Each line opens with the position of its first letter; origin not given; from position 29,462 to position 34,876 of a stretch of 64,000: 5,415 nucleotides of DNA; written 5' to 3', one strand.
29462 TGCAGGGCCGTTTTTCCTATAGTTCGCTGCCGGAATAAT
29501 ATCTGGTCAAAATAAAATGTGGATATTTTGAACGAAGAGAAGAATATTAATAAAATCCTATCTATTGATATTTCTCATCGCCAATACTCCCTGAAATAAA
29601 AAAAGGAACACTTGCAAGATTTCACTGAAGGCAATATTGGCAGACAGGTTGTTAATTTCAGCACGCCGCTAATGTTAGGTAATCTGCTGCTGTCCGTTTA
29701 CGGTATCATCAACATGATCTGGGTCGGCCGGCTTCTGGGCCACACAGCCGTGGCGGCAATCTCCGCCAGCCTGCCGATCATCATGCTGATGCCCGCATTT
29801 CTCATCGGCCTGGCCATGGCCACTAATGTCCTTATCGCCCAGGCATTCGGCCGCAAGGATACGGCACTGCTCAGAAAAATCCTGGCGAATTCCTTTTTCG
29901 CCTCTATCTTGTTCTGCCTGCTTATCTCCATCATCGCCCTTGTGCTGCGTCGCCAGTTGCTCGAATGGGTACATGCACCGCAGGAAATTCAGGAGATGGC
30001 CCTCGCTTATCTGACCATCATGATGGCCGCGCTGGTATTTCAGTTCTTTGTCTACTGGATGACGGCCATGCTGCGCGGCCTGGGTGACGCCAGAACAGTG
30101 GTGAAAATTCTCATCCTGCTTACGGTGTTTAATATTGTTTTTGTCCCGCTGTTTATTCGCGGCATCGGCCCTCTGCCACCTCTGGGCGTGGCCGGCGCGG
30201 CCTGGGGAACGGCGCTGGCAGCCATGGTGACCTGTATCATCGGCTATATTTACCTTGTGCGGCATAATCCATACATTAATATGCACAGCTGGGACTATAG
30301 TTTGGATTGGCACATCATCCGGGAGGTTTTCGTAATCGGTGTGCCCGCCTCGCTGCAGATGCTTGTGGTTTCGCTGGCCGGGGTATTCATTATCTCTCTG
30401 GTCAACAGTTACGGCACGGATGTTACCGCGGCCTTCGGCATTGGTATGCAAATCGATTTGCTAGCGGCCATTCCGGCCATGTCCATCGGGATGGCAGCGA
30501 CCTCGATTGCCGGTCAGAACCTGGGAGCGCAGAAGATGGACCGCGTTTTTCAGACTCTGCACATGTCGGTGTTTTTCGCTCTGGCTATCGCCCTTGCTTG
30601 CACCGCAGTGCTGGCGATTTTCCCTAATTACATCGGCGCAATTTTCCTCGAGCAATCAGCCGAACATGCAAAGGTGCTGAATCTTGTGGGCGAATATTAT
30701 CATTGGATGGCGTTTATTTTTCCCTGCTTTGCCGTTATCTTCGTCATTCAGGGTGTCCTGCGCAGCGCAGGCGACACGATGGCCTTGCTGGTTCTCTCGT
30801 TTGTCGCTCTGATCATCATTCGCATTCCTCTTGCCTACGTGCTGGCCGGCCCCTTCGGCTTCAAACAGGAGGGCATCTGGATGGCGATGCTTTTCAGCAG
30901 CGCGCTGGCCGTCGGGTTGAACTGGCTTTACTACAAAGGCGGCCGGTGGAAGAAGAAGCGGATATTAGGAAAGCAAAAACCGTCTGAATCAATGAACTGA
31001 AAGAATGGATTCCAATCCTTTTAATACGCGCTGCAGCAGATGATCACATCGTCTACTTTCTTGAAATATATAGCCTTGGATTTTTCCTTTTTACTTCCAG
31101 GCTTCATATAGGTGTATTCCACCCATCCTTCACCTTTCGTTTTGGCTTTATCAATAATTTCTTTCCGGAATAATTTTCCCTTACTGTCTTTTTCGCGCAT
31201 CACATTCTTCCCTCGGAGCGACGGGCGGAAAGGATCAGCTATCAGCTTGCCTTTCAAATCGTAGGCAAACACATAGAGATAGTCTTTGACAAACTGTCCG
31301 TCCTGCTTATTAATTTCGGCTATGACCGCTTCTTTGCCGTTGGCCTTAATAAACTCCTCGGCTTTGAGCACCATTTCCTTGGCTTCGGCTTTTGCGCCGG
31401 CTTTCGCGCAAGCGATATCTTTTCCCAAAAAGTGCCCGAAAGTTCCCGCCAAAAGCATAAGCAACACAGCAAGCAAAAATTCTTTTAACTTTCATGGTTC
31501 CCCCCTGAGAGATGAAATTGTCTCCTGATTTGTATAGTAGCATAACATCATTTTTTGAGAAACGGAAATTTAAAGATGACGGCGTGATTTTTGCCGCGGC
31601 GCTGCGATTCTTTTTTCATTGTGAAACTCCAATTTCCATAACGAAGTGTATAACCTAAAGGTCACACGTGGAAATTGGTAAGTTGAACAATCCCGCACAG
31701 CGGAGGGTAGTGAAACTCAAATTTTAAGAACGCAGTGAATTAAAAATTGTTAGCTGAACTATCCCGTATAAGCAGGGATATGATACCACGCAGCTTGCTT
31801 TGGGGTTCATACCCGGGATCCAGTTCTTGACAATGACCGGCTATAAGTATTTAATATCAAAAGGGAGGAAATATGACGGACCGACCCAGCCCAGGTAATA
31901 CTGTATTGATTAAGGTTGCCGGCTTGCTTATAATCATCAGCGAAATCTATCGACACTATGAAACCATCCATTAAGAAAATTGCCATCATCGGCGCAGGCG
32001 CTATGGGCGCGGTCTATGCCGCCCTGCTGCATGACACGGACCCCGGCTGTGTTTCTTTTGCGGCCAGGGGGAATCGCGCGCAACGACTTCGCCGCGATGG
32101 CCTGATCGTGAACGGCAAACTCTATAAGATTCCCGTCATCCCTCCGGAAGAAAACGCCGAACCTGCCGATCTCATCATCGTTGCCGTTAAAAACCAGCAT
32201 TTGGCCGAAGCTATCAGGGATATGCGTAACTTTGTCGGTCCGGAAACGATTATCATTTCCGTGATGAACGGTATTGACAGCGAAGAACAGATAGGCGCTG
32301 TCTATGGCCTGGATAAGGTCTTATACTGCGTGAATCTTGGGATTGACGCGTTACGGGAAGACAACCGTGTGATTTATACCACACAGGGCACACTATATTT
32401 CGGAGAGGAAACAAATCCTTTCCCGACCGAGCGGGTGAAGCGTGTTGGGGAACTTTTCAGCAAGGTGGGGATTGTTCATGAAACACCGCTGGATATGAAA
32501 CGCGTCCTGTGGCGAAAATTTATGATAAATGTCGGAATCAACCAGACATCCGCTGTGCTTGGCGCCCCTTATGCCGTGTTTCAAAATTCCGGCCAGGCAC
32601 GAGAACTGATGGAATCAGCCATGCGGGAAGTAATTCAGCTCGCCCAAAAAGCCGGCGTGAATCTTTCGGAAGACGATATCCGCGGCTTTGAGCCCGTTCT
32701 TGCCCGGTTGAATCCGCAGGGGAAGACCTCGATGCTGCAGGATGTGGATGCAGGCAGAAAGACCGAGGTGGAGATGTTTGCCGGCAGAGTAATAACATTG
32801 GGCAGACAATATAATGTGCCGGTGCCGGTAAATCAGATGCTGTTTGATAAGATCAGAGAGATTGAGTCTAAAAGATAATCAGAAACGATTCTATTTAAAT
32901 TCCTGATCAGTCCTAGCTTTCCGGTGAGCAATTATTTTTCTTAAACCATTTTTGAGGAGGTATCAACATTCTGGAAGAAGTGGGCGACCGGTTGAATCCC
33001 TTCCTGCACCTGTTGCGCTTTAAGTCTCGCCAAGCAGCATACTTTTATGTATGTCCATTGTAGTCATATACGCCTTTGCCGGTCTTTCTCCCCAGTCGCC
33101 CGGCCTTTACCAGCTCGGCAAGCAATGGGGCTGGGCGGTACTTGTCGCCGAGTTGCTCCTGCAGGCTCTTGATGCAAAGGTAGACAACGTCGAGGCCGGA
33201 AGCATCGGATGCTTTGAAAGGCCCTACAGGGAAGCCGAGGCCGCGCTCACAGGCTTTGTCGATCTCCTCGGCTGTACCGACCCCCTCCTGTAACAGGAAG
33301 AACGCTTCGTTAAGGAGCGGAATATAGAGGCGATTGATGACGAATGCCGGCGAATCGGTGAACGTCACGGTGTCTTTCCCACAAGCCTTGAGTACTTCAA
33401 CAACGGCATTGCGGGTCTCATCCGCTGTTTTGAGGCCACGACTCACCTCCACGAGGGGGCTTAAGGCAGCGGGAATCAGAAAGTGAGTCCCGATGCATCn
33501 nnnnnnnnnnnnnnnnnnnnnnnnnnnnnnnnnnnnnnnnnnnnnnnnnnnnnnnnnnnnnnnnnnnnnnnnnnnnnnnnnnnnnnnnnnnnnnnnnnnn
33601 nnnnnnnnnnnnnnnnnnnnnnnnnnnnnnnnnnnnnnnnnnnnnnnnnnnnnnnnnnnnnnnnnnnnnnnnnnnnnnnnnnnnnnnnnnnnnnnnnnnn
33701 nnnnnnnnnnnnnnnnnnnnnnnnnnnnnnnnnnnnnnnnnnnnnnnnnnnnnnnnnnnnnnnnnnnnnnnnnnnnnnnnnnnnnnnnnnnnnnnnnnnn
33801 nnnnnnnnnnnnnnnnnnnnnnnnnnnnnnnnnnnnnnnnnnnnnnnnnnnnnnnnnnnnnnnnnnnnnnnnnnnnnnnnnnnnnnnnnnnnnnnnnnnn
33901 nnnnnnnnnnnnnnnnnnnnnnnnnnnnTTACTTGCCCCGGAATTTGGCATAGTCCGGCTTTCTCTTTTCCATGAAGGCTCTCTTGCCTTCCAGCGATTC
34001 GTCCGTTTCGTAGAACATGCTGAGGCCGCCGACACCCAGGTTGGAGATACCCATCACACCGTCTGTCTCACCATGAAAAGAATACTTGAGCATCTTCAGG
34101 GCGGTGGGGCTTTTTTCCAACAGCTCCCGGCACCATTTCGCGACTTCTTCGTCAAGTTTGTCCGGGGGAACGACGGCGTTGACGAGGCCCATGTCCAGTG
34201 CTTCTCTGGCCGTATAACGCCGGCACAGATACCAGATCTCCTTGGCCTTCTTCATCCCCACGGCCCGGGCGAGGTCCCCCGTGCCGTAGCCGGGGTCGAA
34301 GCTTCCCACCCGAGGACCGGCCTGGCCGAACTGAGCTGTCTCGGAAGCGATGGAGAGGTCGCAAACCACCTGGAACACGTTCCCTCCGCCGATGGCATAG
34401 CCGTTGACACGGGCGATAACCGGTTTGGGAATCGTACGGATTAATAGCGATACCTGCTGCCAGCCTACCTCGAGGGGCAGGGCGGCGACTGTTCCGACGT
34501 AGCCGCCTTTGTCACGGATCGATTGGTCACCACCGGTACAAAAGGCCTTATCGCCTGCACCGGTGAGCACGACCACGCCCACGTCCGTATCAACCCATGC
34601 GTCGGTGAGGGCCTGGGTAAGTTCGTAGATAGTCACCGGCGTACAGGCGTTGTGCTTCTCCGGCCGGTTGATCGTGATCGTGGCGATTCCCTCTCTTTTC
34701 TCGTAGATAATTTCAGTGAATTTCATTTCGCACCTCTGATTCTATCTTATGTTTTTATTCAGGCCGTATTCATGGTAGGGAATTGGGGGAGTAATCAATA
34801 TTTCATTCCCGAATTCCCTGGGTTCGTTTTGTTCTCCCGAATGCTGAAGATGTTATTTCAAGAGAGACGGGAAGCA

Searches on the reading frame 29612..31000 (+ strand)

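Call 14: search_protein_families(library=pfam, proteins=[window:29612-31000:+])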
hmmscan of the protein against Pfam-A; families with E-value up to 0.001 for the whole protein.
window:29612-31000:+ (462 aa): 1 family
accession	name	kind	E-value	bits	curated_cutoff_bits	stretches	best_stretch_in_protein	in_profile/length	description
PF01554.23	MatE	-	1.3e-57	194.5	24.9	2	19-179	1-160/161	MatE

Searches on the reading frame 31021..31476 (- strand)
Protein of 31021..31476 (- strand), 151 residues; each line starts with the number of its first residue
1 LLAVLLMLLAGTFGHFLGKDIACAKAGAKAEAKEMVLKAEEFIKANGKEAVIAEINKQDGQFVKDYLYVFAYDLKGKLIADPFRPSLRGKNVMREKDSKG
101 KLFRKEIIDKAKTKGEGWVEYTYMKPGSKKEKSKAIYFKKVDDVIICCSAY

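Call 14: search_protein_families(library=pfam, proteins=[window:31021-31476:-])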
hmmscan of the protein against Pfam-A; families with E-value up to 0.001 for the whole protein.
window:31021-31476:- (151 aa): 3 families
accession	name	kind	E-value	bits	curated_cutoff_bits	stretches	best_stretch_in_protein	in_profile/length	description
PF17200.10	sCache_2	-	1.4e-19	71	25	1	51-148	44-138/155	Single Cache domain 2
PF08269.17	dCache_2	-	2.9e-18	66.5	26.5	1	62-141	90-170/298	Cache domain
PF17201.10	Cache_3-Cache_2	-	0.00038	20.3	27.7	1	66-145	205-280/299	Cache 3/Cache 2 fusion domain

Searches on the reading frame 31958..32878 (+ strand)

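Call 14: search_protein_families(library=pfam, proteins=[window:31958-32878:+])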
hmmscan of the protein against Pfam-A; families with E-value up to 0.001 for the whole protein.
window:31958-32878:+ (306 aa): 5 families
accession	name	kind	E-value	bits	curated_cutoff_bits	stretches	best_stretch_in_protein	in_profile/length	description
PF08546.17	ApbA_C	-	1.3e-35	123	22.7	1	179-303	1-125/125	Ketopantoate reductase PanE/ApbA C terminal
PF02558.23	ApbA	-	2.9e-29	102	22.2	1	8-150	1-147/150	Ketopantoate reductase PanE/ApbA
PF03807.23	F420_oxidored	-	8.6e-08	33.1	21.6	1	7-105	1-94/94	NADP oxidoreductase coenzyme F420-dependent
PF01210.29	NAD_Gly3P_dh_N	-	4e-06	27.3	23.1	1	7-109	1-109/158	NAD-dependent glycerol-3-phosphate dehydrogenase N-terminus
PF10727.15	Rossmann-like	-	0.0004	20.6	23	1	3-101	12-106/131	Rossmann-like domain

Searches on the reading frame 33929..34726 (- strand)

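Call 82: search_protein_families(library=pfam, proteins=[window:33929-34726:-], max_evalue=0.00001)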
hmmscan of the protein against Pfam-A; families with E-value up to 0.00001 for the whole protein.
window:33929-34726:- (265 aa): 2 families
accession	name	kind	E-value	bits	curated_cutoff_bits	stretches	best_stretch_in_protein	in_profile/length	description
PF00378.25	ECH_1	-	3.6e-68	230.1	27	1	9-260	1-249/251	Enoyl-CoA hydratase/isomerase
PF16113.10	ECH_2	-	8.1e-21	75.3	27.2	1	15-194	2-180/335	Enoyl-CoA hydratase/isomerase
